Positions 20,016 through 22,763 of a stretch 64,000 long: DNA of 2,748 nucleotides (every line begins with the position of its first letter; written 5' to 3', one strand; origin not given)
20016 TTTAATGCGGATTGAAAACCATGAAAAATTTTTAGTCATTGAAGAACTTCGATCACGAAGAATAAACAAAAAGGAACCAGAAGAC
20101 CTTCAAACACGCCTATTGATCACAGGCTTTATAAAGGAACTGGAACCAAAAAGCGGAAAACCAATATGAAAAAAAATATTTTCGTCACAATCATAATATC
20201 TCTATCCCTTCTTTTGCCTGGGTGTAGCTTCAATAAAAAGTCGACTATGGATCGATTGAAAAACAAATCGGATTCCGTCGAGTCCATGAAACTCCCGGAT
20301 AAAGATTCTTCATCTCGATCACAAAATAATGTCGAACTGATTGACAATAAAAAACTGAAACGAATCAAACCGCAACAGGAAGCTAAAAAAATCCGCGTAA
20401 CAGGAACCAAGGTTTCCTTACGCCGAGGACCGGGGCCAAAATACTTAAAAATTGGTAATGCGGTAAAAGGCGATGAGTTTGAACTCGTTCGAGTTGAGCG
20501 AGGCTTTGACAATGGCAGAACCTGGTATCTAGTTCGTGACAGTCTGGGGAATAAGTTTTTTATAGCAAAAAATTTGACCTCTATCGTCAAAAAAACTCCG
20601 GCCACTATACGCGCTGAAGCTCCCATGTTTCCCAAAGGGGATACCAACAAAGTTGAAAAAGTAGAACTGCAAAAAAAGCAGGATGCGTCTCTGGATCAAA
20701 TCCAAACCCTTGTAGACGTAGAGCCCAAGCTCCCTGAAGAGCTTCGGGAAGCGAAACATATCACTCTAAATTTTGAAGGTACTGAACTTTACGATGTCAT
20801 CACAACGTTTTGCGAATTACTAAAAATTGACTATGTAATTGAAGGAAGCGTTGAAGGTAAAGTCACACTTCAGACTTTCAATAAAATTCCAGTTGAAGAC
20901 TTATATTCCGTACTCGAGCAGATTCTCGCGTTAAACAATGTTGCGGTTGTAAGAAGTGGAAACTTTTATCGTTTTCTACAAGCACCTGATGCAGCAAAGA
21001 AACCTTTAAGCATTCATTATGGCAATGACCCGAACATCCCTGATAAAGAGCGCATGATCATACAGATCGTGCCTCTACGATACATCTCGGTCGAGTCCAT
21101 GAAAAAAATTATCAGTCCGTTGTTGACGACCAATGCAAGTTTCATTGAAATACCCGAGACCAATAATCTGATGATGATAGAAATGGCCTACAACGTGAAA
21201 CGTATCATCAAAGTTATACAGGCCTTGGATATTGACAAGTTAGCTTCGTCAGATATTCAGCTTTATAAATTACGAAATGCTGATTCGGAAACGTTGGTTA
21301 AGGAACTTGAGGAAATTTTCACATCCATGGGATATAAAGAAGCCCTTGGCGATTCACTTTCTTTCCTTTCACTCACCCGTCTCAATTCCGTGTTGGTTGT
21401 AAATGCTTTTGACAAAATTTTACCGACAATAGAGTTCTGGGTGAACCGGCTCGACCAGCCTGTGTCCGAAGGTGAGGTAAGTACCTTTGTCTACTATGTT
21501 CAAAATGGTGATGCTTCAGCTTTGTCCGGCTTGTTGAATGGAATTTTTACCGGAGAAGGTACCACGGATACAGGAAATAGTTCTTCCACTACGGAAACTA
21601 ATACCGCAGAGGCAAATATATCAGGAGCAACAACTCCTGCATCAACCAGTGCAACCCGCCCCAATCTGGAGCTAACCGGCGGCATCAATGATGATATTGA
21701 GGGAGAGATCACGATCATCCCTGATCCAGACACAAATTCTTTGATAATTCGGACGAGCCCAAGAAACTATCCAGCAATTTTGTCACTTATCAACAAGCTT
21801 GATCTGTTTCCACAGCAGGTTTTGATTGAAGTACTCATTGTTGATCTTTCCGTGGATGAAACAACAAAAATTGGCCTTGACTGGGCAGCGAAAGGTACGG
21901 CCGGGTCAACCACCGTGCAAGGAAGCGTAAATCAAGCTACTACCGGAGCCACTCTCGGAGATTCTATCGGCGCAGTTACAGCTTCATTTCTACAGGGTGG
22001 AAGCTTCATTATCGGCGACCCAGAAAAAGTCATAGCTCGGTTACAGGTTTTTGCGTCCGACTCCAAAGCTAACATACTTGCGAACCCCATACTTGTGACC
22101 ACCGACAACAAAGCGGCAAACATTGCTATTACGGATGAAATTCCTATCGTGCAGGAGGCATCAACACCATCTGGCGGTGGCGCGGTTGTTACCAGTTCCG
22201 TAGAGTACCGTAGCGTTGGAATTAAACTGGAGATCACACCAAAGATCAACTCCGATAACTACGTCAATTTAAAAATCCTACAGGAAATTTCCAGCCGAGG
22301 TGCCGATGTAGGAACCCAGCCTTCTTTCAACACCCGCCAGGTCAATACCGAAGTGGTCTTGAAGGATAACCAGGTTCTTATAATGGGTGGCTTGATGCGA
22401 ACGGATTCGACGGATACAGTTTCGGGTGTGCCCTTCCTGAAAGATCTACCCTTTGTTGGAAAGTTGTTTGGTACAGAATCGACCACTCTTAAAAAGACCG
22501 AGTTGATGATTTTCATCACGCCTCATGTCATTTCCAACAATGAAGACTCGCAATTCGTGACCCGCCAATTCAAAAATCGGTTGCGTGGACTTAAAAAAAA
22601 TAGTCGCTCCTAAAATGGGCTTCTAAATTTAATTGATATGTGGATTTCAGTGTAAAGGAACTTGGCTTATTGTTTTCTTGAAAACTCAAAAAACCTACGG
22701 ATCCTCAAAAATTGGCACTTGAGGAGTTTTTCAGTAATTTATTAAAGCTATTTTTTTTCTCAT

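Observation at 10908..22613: Complete but atypical type II secretion cluster: PilP-like protein in place of GspC, lipidated secretin with SH3-like insert, secretin gene last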

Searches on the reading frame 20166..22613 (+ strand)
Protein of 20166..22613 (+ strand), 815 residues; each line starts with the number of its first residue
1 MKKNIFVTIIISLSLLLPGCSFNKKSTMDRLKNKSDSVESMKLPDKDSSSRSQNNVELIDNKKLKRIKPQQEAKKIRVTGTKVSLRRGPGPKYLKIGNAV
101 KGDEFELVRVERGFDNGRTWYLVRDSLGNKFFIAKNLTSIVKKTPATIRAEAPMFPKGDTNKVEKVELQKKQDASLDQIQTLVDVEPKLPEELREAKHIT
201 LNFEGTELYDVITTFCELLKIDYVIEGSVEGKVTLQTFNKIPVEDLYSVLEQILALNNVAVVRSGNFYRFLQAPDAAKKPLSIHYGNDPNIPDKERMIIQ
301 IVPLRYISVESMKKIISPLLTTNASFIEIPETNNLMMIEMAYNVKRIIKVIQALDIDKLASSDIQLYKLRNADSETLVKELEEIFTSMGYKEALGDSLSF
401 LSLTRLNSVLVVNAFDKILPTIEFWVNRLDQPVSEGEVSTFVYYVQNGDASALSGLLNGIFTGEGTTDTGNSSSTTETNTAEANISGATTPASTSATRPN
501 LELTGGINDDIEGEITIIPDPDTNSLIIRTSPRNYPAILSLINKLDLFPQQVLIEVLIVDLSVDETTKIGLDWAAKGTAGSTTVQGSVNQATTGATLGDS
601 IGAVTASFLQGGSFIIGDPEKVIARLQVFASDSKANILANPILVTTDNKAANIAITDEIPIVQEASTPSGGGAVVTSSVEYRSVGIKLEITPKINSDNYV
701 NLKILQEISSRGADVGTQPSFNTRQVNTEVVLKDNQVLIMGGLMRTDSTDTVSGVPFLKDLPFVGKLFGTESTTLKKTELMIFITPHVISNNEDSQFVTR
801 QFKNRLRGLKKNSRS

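Call 5: search_protein_families(library=pfam, proteins=[window:20166-22613:+], max_evalue=1)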
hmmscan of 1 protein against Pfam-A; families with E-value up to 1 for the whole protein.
window:20166-22613:+ (815 aa): 5 families
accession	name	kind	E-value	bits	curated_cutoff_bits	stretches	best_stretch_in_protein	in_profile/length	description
PF00263.26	Secretin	-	1.2e-47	162.1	27.5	1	630-789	3-168/169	Bacterial type II and III secretion system protein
PF03958.22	Secretin_N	-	5.5e-29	100.6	28.2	3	440-546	1-64/69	Bacterial type II/III secretion system short domain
PF21305.2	type_II_gspD_N0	-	2.7e-10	40.4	27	1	201-269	1-70/71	GspD-like, N0 domain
PF08239.17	SH3_3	-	0.11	13.2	27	1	83-124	3-39/54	Bacterial SH3 domain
PF14611.13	KH_SLS1_1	-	0.14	12.7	24.1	0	62-84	35-54/69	SLS1 protein first KH domain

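Call 7: search_protein_families(library=ncbifam, proteins=[window:20166-22613:+], max_evalue=0.01)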
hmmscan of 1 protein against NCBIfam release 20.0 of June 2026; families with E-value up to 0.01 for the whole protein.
window:20166-22613:+ (815 aa): 8 families
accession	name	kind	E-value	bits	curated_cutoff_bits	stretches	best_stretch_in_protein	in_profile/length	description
TIGR02517.1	type_II_gspD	equivalog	8.5e-132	440.6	351.35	1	201-798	1-599/600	type II secretion system secretin GspD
TIGR02515.1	IV_pilus_PilQ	subfamily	1.2e-59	202.4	284.35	2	517-789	137-427/428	type IV pilus secretin PilQ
TIGR02516.1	type_III_yscC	equivalog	8.7e-40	136.6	238.45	1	513-790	197-462/463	type III secretion system outer membrane ring subunit SctC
TIGR02519.1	pilus_MshL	equivalog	1.8e-36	125.7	250.2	1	520-789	4-290/290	pilus (MSHA type) biogenesis protein MshL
NF010083.0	PRK13568.1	equivalog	1.7e-33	116.1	554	1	516-790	153-418/419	DNA uptake porin HofQ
NF007851.2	PRK10560.1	exception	2.2e-23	82.7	598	1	516-790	145-410/412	DNA uptake porin HofQ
NF011873.0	PRK15346.1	equivalog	2.9e-22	79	524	1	516-780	237-485/499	EscC/YscC/HrcC family type III secretion system outer membrane ring protein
NF042912.1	Amuc_1098_fam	equivalog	1.5e-20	72.9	750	2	717-789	724-796/805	Amuc_1098 family type IV pilus outer membrane protein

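Call 11: find_encoding_contigs(protein=window:20166-22613:+, flank=10000, max_places=6)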
Protein window:20166-22613:+ (815 aa): no gene with exactly this product is on record in the collection.

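Call 12: find_homologous_proteins(query=window:20166-22613:+, max_evalue=1e-10)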
Query window:20166-22613:+ (815 aa): 437 proteins with E <= 1e-10 among 8000 candidates; the best 120 are listed.
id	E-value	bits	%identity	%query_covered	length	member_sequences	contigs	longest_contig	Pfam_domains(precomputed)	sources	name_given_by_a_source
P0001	0.0e+0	1764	100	100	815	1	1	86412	PF21305.3,PF03958.23,PF00263.27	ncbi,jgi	ncbi:MAG: general secretion pathway protein D [Nitrospinales bacterium]|jgi:general secretion pathwa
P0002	0.0e+0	1662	93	100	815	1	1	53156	PF21305.3,PF03958.23,PF00263.27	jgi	jgi:general secretion pathway protein D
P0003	0.0e+0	1651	94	100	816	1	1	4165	PF21305.3,PF03958.23,PF00263.27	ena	-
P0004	0.0e+0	1647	93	100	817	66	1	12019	PF21305.3,PF03958.23,PF00263.27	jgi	jgi:general secretion pathway protein D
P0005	0.0e+0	1641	92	100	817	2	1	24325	PF21305.3,PF03958.23,PF00263.27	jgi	jgi:general secretion pathway protein D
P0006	0.0e+0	1635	92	100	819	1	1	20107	PF21305.3,PF03958.23,PF00263.27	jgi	jgi:general secretion pathway protein D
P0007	0.0e+0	1633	92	100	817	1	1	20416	PF21305.3,PF03958.23,PF00263.27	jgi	jgi:general secretion pathway protein D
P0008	0.0e+0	1630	92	100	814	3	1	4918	PF21305.3,PF03958.23,PF00263.27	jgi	jgi:general secretion pathway protein D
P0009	0.0e+0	1629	92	100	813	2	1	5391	PF21305.3,PF03958.23,PF00263.27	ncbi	-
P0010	0.0e+0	1627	92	100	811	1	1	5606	PF21305.3,PF03958.23,PF00263.27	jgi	jgi:general secretion pathway protein D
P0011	0.0e+0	1617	92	100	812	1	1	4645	PF21305.3,PF03958.23,PF00263.27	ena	-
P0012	0.0e+0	1599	91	100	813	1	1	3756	PF21305.3,PF03958.23,PF00263.27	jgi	jgi:general secretion pathway protein D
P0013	0.0e+0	1576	89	100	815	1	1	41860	PF21305.3,PF03958.23,PF00263.27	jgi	-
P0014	0.0e+0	1572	89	100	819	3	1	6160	PF21305.3,PF03958.23,PF00263.27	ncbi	-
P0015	0.0e+0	1563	89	100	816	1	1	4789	PF21305.3,PF03958.23,PF00263.27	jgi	jgi:general secretion pathway protein D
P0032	0.0e+0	1285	73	99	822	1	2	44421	PF21305.3,PF03958.23,PF00263.27,PF08239.18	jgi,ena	-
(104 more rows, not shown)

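Call 50: search_solved_structures(query=window:20166-22613:+, max_evalue=1e-10)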
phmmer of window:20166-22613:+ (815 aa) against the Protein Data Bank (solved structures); distinct sequences matched with E-value up to 1e-10: 22.
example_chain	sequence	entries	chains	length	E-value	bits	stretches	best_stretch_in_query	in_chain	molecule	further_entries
5wq9_A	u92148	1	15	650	3.4e-49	171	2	591-807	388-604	Type II secretion system protein D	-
5wq8_A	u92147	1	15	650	7.1e-49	169.9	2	591-807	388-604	Type II secretion system protein D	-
5wq7_A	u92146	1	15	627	9.7e-46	159.5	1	514-805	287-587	Putative type II secretion system protein D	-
6hcg_A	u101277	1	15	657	4.7e-45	157.3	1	514-795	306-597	Type II secretion system protein D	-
5wln_G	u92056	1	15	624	4.1e-44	154.2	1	514-792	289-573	Type II secretion system protein D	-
5zdh_A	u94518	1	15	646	1.3e-42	149.2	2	515-807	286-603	Type II secretion system protein D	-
6i1x_A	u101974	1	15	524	1.9e-41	145.3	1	512-790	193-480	Type II secretion system protein D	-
6i1y_A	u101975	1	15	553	3.2e-38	134.7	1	612-807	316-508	General secretion pathway protein GspD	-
9k8v_A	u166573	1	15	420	9e-38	133.2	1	591-807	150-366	General secretion pathway protein D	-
5w68_A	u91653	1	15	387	4e-31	111.2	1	574-807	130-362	Putative type II secretion protein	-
6w6m_A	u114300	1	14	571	7.7e-29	103.7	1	516-789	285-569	Type IV pilus secretin PilQ family protein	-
6ve2_A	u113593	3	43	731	3.6e-27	98.1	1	511-792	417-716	Fimbrial assembly protein PilQ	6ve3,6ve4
9x0w_A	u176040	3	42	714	3.7e-27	98.1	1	511-792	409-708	Fimbrial assembly protein PilQ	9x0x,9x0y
9sh1_A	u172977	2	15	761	1.1e-25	93.2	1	499-792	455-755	Type IV pilus biogenesis and competence protein PilQ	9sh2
4av2_A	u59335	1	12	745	2.9e-25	91.8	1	499-790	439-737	TYPE IV PILUS BIOGENESIS AND COMPETENCE PROTEIN PILQ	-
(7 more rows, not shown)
